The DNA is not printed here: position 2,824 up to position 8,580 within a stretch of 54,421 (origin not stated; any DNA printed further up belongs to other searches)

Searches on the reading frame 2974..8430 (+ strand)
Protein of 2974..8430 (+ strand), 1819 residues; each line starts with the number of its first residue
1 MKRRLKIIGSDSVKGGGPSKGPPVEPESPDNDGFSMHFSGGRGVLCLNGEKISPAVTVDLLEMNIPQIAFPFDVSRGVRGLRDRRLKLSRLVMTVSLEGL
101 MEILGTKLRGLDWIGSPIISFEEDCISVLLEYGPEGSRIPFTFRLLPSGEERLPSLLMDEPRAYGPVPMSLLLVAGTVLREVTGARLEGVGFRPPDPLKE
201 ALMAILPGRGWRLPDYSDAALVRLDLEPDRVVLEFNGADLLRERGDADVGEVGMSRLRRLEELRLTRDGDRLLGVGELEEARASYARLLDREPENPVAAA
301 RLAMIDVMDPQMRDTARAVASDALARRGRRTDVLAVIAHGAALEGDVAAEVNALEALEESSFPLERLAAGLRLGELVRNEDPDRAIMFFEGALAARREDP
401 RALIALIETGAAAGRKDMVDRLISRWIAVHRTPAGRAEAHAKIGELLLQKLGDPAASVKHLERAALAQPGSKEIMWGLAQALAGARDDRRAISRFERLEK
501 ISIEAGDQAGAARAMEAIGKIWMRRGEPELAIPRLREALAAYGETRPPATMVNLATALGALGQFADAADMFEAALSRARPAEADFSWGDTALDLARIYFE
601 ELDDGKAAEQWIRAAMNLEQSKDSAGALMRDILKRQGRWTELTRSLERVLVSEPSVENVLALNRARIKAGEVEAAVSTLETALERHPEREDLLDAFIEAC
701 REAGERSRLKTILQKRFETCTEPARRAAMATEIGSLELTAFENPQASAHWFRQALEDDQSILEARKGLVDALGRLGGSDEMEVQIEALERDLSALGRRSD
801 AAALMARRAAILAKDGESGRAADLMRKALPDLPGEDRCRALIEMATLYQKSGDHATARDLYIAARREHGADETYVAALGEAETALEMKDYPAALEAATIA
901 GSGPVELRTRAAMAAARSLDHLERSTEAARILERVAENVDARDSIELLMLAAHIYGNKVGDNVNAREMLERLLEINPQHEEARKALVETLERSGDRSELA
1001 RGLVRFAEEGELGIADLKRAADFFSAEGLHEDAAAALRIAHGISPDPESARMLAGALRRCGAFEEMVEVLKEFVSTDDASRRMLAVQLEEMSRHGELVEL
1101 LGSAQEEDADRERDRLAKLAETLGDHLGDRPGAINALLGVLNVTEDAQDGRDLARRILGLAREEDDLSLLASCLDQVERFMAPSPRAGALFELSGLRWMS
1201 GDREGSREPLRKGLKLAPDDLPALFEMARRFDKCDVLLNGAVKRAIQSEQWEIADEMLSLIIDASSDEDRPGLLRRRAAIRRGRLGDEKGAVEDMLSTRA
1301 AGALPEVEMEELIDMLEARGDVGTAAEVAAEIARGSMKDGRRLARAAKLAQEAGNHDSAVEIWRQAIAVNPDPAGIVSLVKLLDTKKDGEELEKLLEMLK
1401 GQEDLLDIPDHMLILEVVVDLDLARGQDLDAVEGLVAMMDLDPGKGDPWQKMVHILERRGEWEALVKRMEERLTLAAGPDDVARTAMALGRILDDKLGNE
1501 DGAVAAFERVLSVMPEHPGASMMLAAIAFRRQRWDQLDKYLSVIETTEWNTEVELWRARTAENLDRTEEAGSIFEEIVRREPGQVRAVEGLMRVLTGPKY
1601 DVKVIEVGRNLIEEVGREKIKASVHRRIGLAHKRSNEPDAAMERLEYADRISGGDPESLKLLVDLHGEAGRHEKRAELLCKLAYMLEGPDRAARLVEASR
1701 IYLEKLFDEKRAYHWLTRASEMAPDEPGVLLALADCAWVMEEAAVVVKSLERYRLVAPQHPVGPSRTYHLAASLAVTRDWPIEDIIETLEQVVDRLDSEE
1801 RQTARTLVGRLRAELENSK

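Call 10: search_protein_families(library=pfam, proteins=[window:2974-8430:+], max_evalue=0.001)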
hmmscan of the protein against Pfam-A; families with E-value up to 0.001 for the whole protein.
window:2974-8430:+ (1819 aa): 17 families
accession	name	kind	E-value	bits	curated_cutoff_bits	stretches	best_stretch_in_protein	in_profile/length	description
PF14559.12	TPR_19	-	9.2e-30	103.2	25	0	960-997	5-42/68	Tetratricopeptide repeat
PF13428.12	TPR_14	-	5.8e-26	88.8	23.5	0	947-988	3-43/44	Tetratricopeptide repeat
PF13181.12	TPR_8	-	1.4e-19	69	25.7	0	946-979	2-34/34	Tetratricopeptide repeat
PF13174.12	TPR_6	-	3.7e-15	55.9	26.3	0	1345-1372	5-32/33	Tetratricopeptide repeat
PF13176.12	TPR_7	-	2.1e-13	49.6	27.9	0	1453-1482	6-35/36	Tetratricopeptide repeat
PF25064.1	ARM_TT21_5th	-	5.4e-13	49.7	27.8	0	669-730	14-75/117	TT21 fifth ARM repeats domain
PF07719.23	TPR_2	-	7.6e-13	47.9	27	0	551-577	4-30/34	Tetratricopeptide repeat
PF00515.34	TPR_1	-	1.8e-12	47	27.8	0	552-577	5-30/34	Tetratricopeptide repeat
PF13432.12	TPR_16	-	4.2e-12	46.7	32.7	0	447-498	6-57/65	Tetratricopeptide repeat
PF13424.12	TPR_12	-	4.4e-11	43.3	30.1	1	549-617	4-73/77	Tetratricopeptide repeat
PF13429.12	TPR_15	-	5.3e-10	39.6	26.2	0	909-1038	110-235/280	Tetratricopeptide repeat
PF12895.13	ANAPC3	-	1.5e-07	32.1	27.2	0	1499-1574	4-79/82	Anaphase-promoting complex, cyclosome, subunit 3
PF24575.1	TPR_Slam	-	4.8e-05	24.2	35.2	0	1346-1372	53-79/104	Surface lipoprotein assembly modifier, N-terminal TPR repeats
PF23914.1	TPR_CcmH_CycH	-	7e-05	23.1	42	0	1472-1574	40-144/158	Cytochrome c-type biogenesis protein H TPR domain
PF13414.12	TPR_11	-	8.3e-05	22.6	26.8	0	1353-1373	7-27/42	TPR repeat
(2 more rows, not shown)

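Call 85: search_protein_families(library=padloc, proteins=[window:2974-8430:+], max_evalue=0.01)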
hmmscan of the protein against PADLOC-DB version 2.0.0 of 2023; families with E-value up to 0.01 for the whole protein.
window:2974-8430:+ (1819 aa): 0 families
